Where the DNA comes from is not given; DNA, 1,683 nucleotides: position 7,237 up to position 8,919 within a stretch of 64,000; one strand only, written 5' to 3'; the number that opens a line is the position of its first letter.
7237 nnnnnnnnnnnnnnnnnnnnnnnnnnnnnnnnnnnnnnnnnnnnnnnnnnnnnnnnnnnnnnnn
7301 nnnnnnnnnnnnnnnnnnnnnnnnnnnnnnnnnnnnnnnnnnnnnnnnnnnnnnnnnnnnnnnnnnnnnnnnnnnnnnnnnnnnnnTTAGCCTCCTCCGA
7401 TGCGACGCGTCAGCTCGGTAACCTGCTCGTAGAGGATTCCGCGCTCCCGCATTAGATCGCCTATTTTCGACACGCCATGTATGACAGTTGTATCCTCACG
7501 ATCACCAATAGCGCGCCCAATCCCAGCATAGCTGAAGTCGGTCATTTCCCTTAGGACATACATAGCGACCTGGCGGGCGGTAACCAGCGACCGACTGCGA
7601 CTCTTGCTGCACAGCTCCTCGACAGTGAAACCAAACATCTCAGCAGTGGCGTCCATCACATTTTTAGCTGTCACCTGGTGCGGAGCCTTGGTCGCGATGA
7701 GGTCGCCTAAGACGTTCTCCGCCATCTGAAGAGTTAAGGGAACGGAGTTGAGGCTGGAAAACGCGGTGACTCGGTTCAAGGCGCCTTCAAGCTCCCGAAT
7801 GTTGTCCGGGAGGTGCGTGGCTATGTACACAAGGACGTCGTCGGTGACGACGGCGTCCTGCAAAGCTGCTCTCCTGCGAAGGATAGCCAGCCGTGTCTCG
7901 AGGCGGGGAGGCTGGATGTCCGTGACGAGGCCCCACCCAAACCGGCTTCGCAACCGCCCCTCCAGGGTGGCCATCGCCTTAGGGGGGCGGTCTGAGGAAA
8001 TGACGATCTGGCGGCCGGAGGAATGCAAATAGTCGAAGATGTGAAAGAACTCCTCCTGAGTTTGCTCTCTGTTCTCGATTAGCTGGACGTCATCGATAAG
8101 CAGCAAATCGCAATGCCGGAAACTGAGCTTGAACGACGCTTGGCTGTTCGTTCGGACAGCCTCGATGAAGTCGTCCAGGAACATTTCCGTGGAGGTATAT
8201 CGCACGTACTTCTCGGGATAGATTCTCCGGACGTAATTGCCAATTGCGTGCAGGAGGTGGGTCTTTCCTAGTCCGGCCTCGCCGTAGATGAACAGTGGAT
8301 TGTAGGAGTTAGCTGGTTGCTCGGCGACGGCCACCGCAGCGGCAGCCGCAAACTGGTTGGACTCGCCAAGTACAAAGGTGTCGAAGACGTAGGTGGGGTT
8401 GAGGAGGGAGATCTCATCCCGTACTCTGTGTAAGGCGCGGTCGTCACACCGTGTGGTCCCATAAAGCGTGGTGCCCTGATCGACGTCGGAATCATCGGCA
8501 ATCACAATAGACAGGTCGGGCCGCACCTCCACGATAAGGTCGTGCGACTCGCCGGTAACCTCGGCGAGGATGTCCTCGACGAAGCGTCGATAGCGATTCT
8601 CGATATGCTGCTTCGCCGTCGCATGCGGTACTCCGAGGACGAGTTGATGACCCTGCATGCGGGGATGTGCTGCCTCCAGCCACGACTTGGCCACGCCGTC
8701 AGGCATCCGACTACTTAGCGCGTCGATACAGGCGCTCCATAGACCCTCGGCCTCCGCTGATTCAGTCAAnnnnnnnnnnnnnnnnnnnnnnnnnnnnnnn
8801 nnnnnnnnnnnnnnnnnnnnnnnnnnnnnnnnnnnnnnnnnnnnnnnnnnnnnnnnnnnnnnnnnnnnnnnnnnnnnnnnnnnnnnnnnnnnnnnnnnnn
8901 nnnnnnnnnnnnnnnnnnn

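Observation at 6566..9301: Compositionally foreign four-gene operon built around a second-type DnaA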

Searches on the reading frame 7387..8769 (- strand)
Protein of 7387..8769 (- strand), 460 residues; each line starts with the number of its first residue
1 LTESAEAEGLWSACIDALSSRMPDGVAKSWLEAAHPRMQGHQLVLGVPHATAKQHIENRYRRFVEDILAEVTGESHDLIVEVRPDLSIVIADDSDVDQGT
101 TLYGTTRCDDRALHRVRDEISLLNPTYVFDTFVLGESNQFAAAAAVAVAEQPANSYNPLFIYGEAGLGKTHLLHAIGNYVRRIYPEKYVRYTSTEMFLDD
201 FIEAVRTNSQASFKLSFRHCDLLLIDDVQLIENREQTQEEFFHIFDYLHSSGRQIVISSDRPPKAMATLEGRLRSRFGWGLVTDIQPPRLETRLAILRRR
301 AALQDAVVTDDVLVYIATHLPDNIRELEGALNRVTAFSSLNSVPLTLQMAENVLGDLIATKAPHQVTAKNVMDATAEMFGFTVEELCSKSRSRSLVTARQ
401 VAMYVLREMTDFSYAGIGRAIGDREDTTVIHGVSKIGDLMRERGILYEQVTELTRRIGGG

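Call 5: search_protein_families(library=pfam, proteins=[window:7387-8769:-], max_evalue=0.1)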
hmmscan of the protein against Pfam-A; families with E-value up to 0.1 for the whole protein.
window:7387-8769:- (460 aa): 10 families
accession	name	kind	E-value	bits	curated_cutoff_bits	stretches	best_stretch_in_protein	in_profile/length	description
PF00308.24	Bac_DnaA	-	7.4e-67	225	23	1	123-284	1-162/162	Bacterial DnaA ATPAse domain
PF08299.17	Bac_DnaA_C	-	6.7e-23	81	31.5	1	369-436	2-69/69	Bacterial dnaA protein helix-turn-helix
PF00004.35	AAA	-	5.1e-06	27.4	21.2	1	160-277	2-127/131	ATPase family associated with various cellular activities (AAA)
PF01695.23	IstB_IS21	-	1.7e-05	24.9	24.1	1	159-261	95-194/238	IstB-like ATP binding protein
PF13191.12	AAA_16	-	0.00044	21.2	32.6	1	155-218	23-95/167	AAA ATPase domain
PF01637.24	ATPase_2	-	0.00078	19.7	33.2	1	154-265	18-122/225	ATPase domain predominantly from Archaea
PF13401.12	AAA_22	-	0.0015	19.3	27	0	158-210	7-59/130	AAA domain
PF22688.2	Hda_lid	-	0.0018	18.7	27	1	292-338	3-49/65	Hda, lid domain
PF11638.13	DnaA_N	-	0.0071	16.5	24.6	1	10-69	3-64/65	DnaA N-terminal domain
PF05729.18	NACHT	-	0.031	14.5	26.7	0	159-177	3-21/167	NACHT domain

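Call 6: search_protein_families(library=ncbifam, proteins=[window:7387-8769:-], max_evalue=0.1)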
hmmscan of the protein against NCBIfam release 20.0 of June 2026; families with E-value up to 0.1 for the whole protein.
window:7387-8769:- (460 aa): 30 families (the best 25 are shown)
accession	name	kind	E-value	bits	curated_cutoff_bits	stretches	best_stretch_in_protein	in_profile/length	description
TIGR00362.1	DnaA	equivalog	5e-139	464.1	343.9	1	11-457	1-437/437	chromosomal replication initiator protein DnaA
NF001154.0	PRK00149.3-3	equivalog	1.1e-82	278.4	410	1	41-449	44-450/462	chromosomal replication initiator protein DnaA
NF009087.0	PRK12422.1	equivalog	3.3e-59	201.3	657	1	117-442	98-427/455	chromosomal replication initiator protein DnaA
TIGR03420.1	DnaA_homol_Hda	equivalog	2.6e-31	108.9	194.8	1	125-354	10-225/226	DnaA regulatory inactivator Hda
NF005982.0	PRK08084.1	equivalog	2.4e-17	63.3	268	1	128-353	20-232/235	DnaA inactivator Hda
NF005304.0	PRK06835.1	equivalog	5e-14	52.1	215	1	152-276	179-304/330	ATP-binding protein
NF038214.1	IS21_help_AAA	equivalog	9.5e-13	48.4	200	1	158-262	92-193/232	IS21-like element helper ATPase IstB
NF006485.0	PRK08903.1-5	equivalog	2.8e-12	46.8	289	1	129-356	17-227/233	DnaA regulatory inactivator Hda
NF005992.0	PRK08116.1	subfamily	2.1e-08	33.6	189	1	158-267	116-226/269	hypothetical protein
NF051883.1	DnaARegInactHdaA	equivalog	1.3e-07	31.5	300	1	208-357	75-225/229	DnaA regulatory inactivator HdaA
NF006486.0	PRK08903.1-6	equivalog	7.8e-07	28.9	307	1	159-337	39-199/222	DnaA regulatory inactivator Hda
NF005378.0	PRK06921.1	subfamily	8.4e-06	25.1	207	1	156-276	117-239/266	hypothetical protein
NF006505.0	PRK08939.1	equivalog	1.7e-05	24.3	228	1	143-228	143-226/306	primosomal protein DnaI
NF040713.1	ZapE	equivalog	3.3e-05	23.3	140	0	206-273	262-329/344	cell division protein ZapE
NF006571.0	PRK09087.1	equivalog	0.00017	21.4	297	1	223-355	92-221/228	DnaA regulatory inactivator HdaA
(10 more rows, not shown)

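Call 7: find_homologous_proteins(query=window:7387-8769:-, max_evalue=1e-20)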
Query window:7387-8769:- (460 aa): 8000 proteins with E <= 1e-20 among 8000 candidates; the best 120 are listed.
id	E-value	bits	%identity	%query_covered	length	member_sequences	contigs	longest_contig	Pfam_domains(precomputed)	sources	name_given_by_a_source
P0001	1.1e-289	978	100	95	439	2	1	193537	PF01695.24,PF00308.25,PF08299.18,PF00004.36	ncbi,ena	-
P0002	1.1e-203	695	66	99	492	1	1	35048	PF01695.24,PF00308.25,PF08299.18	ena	-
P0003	2.9e-203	693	67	99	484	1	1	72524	PF01695.24,PF00308.25,PF08299.18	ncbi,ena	-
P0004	2.1e-201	687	66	99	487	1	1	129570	PF01695.24,PF00308.25,PF08299.18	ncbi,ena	-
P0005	1.7e-200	684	65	99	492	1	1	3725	PF01695.24,PF00308.25,PF08299.18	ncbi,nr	ncbi:MAG: chromosomal replication initiator protein [Actinomycetota bacterium]|nr:chromosomal replic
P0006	5.8e-193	659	77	73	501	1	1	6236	PF11638.14,PF01695.24,PF00308.25,PF08299.18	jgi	jgi:chromosomal replication initiator protein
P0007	5.4e-191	653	77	73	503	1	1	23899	PF11638.14,PF01695.24,PF00308.25,PF08299.18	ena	-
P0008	6.0e-191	653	77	73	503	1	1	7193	PF11638.14,PF01695.24,PF00308.25,PF08299.18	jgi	-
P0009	1.1e-190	652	76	73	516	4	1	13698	PF11638.14,PF01695.24,PF00308.25,PF08299.18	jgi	jgi:chromosomal replication initiator protein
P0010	1.7e-190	651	76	73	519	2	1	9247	PF11638.14,PF01695.24,PF00308.25,PF08299.18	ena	-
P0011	1.9e-190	651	62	98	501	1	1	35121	PF11638.14,PF01695.24,PF00308.25,PF08299.18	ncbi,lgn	-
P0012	2.3e-190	651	76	73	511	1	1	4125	PF11638.14,PF01695.24,PF00308.25,PF08299.18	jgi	jgi:chromosomal replication initiator protein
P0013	4.8e-190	650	61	98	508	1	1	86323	PF11638.14,PF01695.24,PF00308.25,PF08299.18,PF00004.36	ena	-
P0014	4.8e-190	650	77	73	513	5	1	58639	PF11638.14,PF01695.24,PF00308.25,PF08299.18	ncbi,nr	ncbi:MAG: chromosomal replication initiator protein [Actinomycetota bacterium]|nr:chromosomal replic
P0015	1.8e-189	648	76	73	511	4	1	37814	PF11638.14,PF01695.24,PF00308.25,PF08299.18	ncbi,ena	-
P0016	1.8e-189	648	76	73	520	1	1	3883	PF11638.14,PF01695.24,PF00308.25,PF08299.18,PF00004.36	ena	-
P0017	2.7e-188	644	76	73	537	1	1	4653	PF11638.14,PF01695.24,PF00308.25,PF08299.18,PF00004.36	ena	-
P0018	4.7e-188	643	76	73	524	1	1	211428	PF11638.14,PF01695.24,PF00308.25,PF08299.18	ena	-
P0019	8.7e-188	642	76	73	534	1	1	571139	PF11638.14,PF01695.24,PF00308.25,PF08299.18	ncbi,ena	-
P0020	1.9e-187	641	64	98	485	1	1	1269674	PF11638.14,PF01695.24,PF00308.25,PF08299.18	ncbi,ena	-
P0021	8.9e-187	639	76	73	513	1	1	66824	PF11638.14,PF01695.24,PF00308.25,PF08299.18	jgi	jgi:chromosomal replication initiator protein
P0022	2.3e-186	638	77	73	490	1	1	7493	PF11638.14,PF01695.24,PF00308.25,PF08299.18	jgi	-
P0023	3.4e-185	634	77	73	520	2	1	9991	PF01695.24,PF00308.25,PF08299.18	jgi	jgi:chromosomal replication initiator protein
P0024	8.4e-185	633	62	96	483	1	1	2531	PF01695.24,PF00308.25,PF08299.18,PF00004.36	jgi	-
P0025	9.5e-183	626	61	100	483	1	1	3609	PF11638.14,PF00308.25,PF08299.18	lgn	-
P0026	4.8e-171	587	78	73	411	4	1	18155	PF01695.24,PF00308.25,PF08299.18,PF00004.36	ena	-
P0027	2.2e-170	585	78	73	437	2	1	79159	PF01695.24,PF00308.25,PF08299.18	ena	-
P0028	2.6e-169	582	60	99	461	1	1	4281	PF11638.14,PF00308.25,PF08299.18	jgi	jgi:chromosomal replication initiator protein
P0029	3.0e-166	571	59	99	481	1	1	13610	PF11638.14,PF01695.24,PF00308.25,PF08299.18,PF00004.36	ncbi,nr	ncbi:MAG: chromosomal replication initiator protein DnaA [Actinomycetota bacterium]|nr:chromosomal r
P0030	4.2e-166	571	77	73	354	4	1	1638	PF01695.24,PF00308.25,PF08299.18,PF00004.36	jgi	-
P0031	5.4e-166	571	59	99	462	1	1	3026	PF11638.14,PF00308.25,PF08299.18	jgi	jgi:chromosomal replication initiator protein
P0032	6.6e-165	567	60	99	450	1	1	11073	PF11638.14,PF01695.24,PF00308.25,PF08299.18,PF00004.36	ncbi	ncbi:MAG: chromosomal replication initiator protein DnaA [Acidimicrobiales bacterium]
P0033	2.6e-164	565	58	98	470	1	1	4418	PF11638.14,PF01695.24,PF00308.25,PF08299.18,PF00004.36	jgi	-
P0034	7.1e-164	564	56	99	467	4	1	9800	PF11638.14,PF22688.3,PF00308.25,PF08299.18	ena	-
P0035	7.7e-164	564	57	99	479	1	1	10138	PF11638.14,PF00308.25,PF08299.18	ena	-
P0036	9.6e-164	563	56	98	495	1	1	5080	PF11638.14,PF01695.24,PF00308.25,PF08299.18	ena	-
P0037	6.8e-163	560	57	99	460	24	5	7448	PF11638.14,PF00308.25,PF08299.18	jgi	jgi:chromosomal replication initiator protein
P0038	1.5e-162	559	58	98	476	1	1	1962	PF11638.14,PF01695.24,PF00308.25,PF08299.18,PF00004.36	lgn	-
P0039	3.5e-162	558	56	98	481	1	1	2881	PF11638.14,PF01695.24,PF00308.25,PF08299.18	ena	-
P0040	5.3e-162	557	56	99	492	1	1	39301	PF11638.14,PF01695.24,PF00308.25,PF08299.18,PF00004.36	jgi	-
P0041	5.8e-162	557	57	98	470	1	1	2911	PF11638.14,PF01695.24,PF00308.25,PF08299.18,PF00004.36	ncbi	-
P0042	1.4e-161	556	57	99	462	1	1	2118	PF11638.14,PF00308.25,PF08299.18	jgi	jgi:chromosomal replication initiator protein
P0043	6.8e-161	554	58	98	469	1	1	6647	PF11638.14,PF01695.24,PF00308.25,PF08299.18,PF00004.36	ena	-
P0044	9.7e-161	553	56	99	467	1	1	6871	PF11638.14,PF00308.25,PF08299.18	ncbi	-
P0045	4.7e-160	551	58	99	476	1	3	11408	PF11638.14,PF01695.24,PF00308.25,PF08299.18,PF00004.36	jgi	jgi:chromosomal replication initiator protein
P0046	5.1e-160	551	73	73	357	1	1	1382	PF01695.24,PF00308.25,PF08299.18,PF00004.36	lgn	-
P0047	1.2e-159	550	57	99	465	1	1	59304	PF11638.14,PF00308.25,PF08299.18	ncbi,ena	-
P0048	1.2e-159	550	56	99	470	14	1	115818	PF11638.14,PF00308.25,PF08299.18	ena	-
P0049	2.8e-159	549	56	99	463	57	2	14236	PF11638.14,PF00308.25,PF08299.18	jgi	-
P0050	1.4e-158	546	55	98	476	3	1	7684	PF11638.14,PF01695.24,PF00308.25,PF08299.18,PF01637.25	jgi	jgi:chromosomal replication initiator protein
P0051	2.3e-158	545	57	99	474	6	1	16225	PF11638.14,PF22688.3,PF01695.24,PF00308.25,PF08299.18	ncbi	-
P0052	2.6e-158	545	56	99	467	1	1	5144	PF11638.14,PF00308.25,PF08299.18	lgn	-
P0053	3.7e-158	545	56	99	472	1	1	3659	PF11638.14,PF00308.25,PF08299.18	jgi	-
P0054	8.0e-158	544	56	99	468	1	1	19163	PF11638.14,PF00308.25,PF08299.18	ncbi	-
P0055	1.3e-157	543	55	99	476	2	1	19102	PF11638.14,PF00308.25,PF08299.18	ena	-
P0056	2.0e-157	542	55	99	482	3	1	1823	PF11638.14,PF00308.25,PF08299.18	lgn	-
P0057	2.1e-157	542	65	73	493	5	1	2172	PF11638.14,PF00308.25,PF08299.18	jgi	jgi:chromosomal replication initiator protein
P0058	3.2e-157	542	54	98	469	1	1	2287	PF11638.14,PF00308.25,PF08299.18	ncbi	-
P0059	4.1e-157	541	56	98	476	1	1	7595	PF11638.14,PF00308.25,PF08299.18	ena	-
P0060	7.0e-157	541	55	99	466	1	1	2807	PF11638.14,PF01695.24,PF00308.25,PF08299.18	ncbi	-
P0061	1.4e-156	540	54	98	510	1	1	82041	PF11638.14,PF01695.24,PF00308.25,PF08299.18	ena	-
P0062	1.6e-156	539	57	95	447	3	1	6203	PF11638.14,PF01695.24,PF00308.25,PF08299.18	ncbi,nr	ncbi:MAG: chromosomal replication initiator protein DnaA [Actinomycetota bacterium]|nr:chromosomal r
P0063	2.0e-156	539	66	73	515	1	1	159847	PF11638.14,PF01695.24,PF00308.25,PF08299.18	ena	-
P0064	2.2e-156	539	57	94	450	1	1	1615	PF11638.14,PF00308.25,PF08299.18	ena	-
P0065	2.8e-156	539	54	99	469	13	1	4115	PF11638.14,PF00308.25,PF08299.18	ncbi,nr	ncbi:MAG: chromosomal replication initiator protein DnaA [Actinomycetota bacterium]|nr:chromosomal r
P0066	4.9e-156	538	54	99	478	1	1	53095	PF11638.14,PF00308.25,PF08299.18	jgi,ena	-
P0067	5.0e-156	538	55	99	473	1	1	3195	PF11638.14,PF00308.25,PF08299.18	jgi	jgi:chromosomal replication initiator protein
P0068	1.4e-155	536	55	98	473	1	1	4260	PF11638.14,PF01695.24,PF00308.25,PF08299.18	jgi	jgi:chromosomal replication initiator protein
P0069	1.4e-155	536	56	98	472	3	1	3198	PF11638.14,PF01695.24,PF00308.25,PF08299.18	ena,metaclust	metaclust:\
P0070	1.7e-155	536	55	98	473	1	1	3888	PF11638.14,PF01695.24,PF00308.25,PF08299.18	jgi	jgi:chromosomal replication initiator protein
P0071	2.1e-155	536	54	99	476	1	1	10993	PF11638.14,PF01695.24,PF00308.25,PF08299.18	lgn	-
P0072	3.5e-155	535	55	98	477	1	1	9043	PF11638.14,PF01695.24,PF00308.25,PF08299.18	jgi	jgi:chromosomal replication initiator protein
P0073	1.0e-154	533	56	96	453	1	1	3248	PF11638.14,PF00308.25,PF08299.18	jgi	-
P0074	1.2e-154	533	56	98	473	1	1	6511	PF11638.14,PF01695.24,PF00308.25,PF08299.18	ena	-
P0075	2.2e-154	532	55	99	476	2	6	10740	PF11638.14,PF01695.24,PF00308.25,PF08299.18,PF00004.36,PF01637.25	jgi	jgi:chromosomal replication initiator protein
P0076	2.4e-154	532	55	98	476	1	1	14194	PF11638.14,PF01695.24,PF00308.25,PF08299.18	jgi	jgi:chromosomal replication initiator protein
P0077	3.0e-154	532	56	98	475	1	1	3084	PF11638.14,PF01695.24,PF00308.25,PF08299.18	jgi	jgi:chromosomal replication initiator protein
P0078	8.9e-154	530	55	98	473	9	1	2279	PF11638.14,PF01695.24,PF00308.25,PF08299.18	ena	-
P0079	1.3e-153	530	55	98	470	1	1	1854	PF11638.14,PF01695.24,PF00308.25,PF08299.18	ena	-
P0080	1.5e-153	530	55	98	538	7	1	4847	PF11638.14,PF01695.24,PF00308.25,PF08299.18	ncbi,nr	ncbi:MAG: chromosomal replication initiator protein DnaA [Acidimicrobiia bacterium]|nr:chromosomal r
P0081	1.7e-153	529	55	98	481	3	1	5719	PF11638.14,PF01695.24,PF00308.25,PF08299.18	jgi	jgi:chromosomal replication initiator protein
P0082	2.0e-153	529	53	98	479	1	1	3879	PF11638.14,PF01695.24,PF00308.25,PF08299.18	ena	-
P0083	2.0e-153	529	55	98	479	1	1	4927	PF11638.14,PF01695.24,PF00308.25,PF08299.18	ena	-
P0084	2.1e-153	529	56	98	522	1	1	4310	PF11638.14,PF01695.24,PF00308.25,PF08299.18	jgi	jgi:chromosomal replication initiator protein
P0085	2.2e-153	529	55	98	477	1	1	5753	PF11638.14,PF01695.24,PF00308.25,PF08299.18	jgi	-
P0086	2.7e-153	529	54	98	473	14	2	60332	PF11638.14,PF01695.24,PF00308.25,PF08299.18,PF00004.36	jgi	jgi:chromosomal replication initiator protein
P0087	3.1e-153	529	55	98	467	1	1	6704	PF11638.14,PF00308.25,PF08299.18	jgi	jgi:chromosomal replication initiator protein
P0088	3.2e-153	529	55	99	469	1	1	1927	PF11638.14,PF01695.24,PF00308.25,PF08299.18,PF00004.36,PF13191.13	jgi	jgi:chromosomal replication initiator protein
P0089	4.3e-153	528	54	98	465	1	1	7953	PF11638.14,PF01695.24,PF00308.25,PF08299.18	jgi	jgi:chromosomal replication initiator protein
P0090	4.8e-153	528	55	98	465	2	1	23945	PF11638.14,PF01695.24,PF00308.25,PF08299.18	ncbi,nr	ncbi:MAG TPA: chromosomal replication initiator protein DnaA [Acidimicrobiales bacterium]|nr:chromos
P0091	5.0e-153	528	54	99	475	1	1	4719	PF11638.14,PF01695.24,PF00308.25,PF08299.18,PF00004.36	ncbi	-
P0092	8.3e-153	527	54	98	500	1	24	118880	PF11638.14,PF01695.24,PF00308.25,PF08299.18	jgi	jgi:chromosomal replication initiator protein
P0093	1.3e-152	527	54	98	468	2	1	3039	PF11638.14,PF01695.24,PF00308.25,PF08299.18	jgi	-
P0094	1.4e-152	526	54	98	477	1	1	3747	PF11638.14,PF01695.24,PF00308.25,PF08299.18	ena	-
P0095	1.6e-152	526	54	98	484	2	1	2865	PF11638.14,PF01695.24,PF00308.25,PF08299.18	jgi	jgi:chromosomal replication initiator protein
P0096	2.2e-152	526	55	99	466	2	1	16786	PF11638.14,PF01695.24,PF00308.25,PF08299.18,PF00004.36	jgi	jgi:chromosomal replication initiator protein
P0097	2.4e-152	526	54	98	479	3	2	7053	PF11638.14,PF01695.24,PF00308.25,PF08299.18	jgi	-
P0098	2.7e-152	526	54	99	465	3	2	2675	PF11638.14,PF01695.24,PF00308.25,PF08299.18,PF00004.36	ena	-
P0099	5.0e-152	525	54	98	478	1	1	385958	PF11638.14,PF01695.24,PF00308.25,PF08299.18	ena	-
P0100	5.0e-152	525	54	98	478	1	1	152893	PF11638.14,PF01695.24,PF00308.25,PF08299.18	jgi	-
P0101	7.1e-152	524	54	98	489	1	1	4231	PF11638.14,PF01695.24,PF00308.25,PF08299.18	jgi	jgi:chromosomal replication initiator protein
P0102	1.0e-151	524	55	98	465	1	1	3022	PF11638.14,PF01695.24,PF00308.25,PF08299.18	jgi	jgi:chromosomal replication initiator protein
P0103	1.4e-151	523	54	98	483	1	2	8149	PF11638.14,PF01695.24,PF00308.25,PF08299.18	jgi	jgi:chromosomal replication initiator protein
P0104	2.1e-151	523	54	97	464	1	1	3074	PF11638.14,PF00308.25,PF08299.18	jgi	-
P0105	2.2e-151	522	54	98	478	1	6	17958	PF11638.14,PF01695.24,PF00308.25,PF08299.18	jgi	jgi:chromosomal replication initiator protein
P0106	2.3e-151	522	76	67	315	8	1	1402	PF01695.24,PF00308.25,PF08299.18,PF00004.36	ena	-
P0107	4.1e-151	522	56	98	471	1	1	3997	PF11638.14,PF01695.24,PF00308.25,PF08299.18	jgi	jgi:chromosomal replication initiator protein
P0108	1.4e-150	520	54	98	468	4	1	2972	PF11638.14,PF00308.25,PF08299.18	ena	-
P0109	1.6e-150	520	53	99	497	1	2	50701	PF11638.14,PF01695.24,PF00308.25,PF08299.18,PF00004.36,PF13191.13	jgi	-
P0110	3.1e-150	519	55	98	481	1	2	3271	PF01695.24,PF00308.25,PF08299.18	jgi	jgi:chromosomal replication initiator protein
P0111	1.1e-149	517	54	99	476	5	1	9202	PF11638.14,PF01695.24,PF00308.25,PF08299.18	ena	-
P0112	1.2e-149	517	63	75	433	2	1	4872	PF01695.24,PF00308.25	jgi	jgi:chromosomal replication initiator protein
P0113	2.7e-149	516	54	99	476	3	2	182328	PF11638.14,PF01695.24,PF00308.25,PF08299.18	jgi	jgi:chromosomal replication initiator protein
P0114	3.1e-149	515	54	98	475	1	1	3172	PF11638.14,PF01695.24,PF00308.25,PF08299.18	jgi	jgi:chromosomal replication initiator protein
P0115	8.1e-149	514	52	99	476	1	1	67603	PF11638.14,PF01695.24,PF00308.25,PF08299.18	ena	-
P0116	2.3e-148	513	53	99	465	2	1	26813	PF11638.14,PF01695.24,PF00308.25,PF08299.18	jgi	jgi:chromosomal replication initiator protein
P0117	2.7e-148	512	55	97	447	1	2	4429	PF01695.24,PF00308.25,PF08299.18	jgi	jgi:chromosomal replication initiator protein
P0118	3.5e-148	512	54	99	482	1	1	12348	PF11638.14,PF01695.24,PF00308.25,PF08299.18,PF00004.36,PF13191.13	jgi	jgi:chromosomal replication initiator protein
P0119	3.7e-148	512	53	99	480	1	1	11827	PF11638.14,PF01695.24,PF00308.25,PF08299.18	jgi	jgi:chromosomal replication initiator protein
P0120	2.7e-147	509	53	99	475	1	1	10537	PF11638.14,PF01695.24,PF00308.25,PF08299.18,PF00004.36,PF13191.13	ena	-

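Call 8: find_encoding_contigs(protein=window:7387-8769:-, flank=10000, max_places=10)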
Protein window:7387-8769:- (460 aa): 1 contig read that carries it; 1 place shown.
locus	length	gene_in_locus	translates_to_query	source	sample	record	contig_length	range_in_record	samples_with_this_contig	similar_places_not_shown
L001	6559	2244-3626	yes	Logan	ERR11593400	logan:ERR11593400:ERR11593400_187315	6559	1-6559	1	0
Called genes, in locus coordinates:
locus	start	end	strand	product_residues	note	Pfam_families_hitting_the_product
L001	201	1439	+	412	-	PF01548:DEDD_Tnp_IS110, PF02371:Transposase_20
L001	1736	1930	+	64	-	-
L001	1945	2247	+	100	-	-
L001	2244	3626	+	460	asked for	PF00308:Bac_DnaA, PF01695:IstB_IS21 (weak), PF00004:AAA (faint), PF08299:Bac_DnaA_C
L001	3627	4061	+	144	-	-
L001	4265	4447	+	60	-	-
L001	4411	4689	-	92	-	-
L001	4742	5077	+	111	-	-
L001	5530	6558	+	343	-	?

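Call 9: find_encoding_contigs(protein=P0001, flank=10000, max_places=4)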
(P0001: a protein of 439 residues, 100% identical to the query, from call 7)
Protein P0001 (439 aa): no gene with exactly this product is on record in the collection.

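Call 10: find_encoding_contigs(protein=P0003, flank=10000, max_places=3)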
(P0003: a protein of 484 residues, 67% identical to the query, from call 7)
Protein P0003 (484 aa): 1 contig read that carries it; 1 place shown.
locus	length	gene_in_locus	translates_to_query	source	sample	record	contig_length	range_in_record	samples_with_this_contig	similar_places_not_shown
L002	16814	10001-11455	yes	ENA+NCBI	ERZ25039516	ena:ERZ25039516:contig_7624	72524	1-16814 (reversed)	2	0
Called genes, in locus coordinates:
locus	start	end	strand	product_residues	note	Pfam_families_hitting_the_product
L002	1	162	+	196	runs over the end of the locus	PF07638:Sigma70_ECF (weak), PF04542:Sigma70_r2, PF08281:Sigma70_r4_2, PF04545:Sigma70_r4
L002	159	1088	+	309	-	-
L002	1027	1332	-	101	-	-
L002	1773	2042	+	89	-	-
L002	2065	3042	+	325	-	PF00890:FAD_binding_2 (weak), PF01134:GIDA (faint), PF01266:DAO (faint), PF01946:Thi4, PF07992:Pyr_redox_2, PF12831:FAD_oxidored (weak), PF13738:Pyr_redox_3, PF00070:Pyr_redox, +2 more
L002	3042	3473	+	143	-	PF14595:Thioredoxin_9 (weak), PF00085:Thioredoxin, PF13098:Thioredoxin_2 (faint), PF13905:Thioredoxin_8 (faint)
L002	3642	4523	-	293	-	PF02195:ParB_N, PF17762:HTH_ParB, PF23552:ParB_C (weak)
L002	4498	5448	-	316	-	PF10609:ParA, PF13614:AAA_31, PF00142:Fer4_NifH, PF01656:CbiA, PF02374:ArsA_ATPase (weak), PF06564:CBP_BcsQ, PF09140:MipZ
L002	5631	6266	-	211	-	PF02527:GidB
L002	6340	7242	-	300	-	PF14804:Jag_N, PF13083:KH_KhpA-B, PF01424:R3H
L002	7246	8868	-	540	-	-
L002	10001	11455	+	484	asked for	PF00308:Bac_DnaA, PF01695:IstB_IS21 (weak), PF08299:Bac_DnaA_C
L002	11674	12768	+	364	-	PF00712:DNA_pol3_beta, PF02767:DNA_pol3_beta_2, PF02768:DNA_pol3_beta_3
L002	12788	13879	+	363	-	PF02463:SMC_N, PF13175:AAA_15 (faint), PF13476:AAA_23, PF13304:AAA_21 (faint)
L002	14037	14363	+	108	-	PF05258:DciA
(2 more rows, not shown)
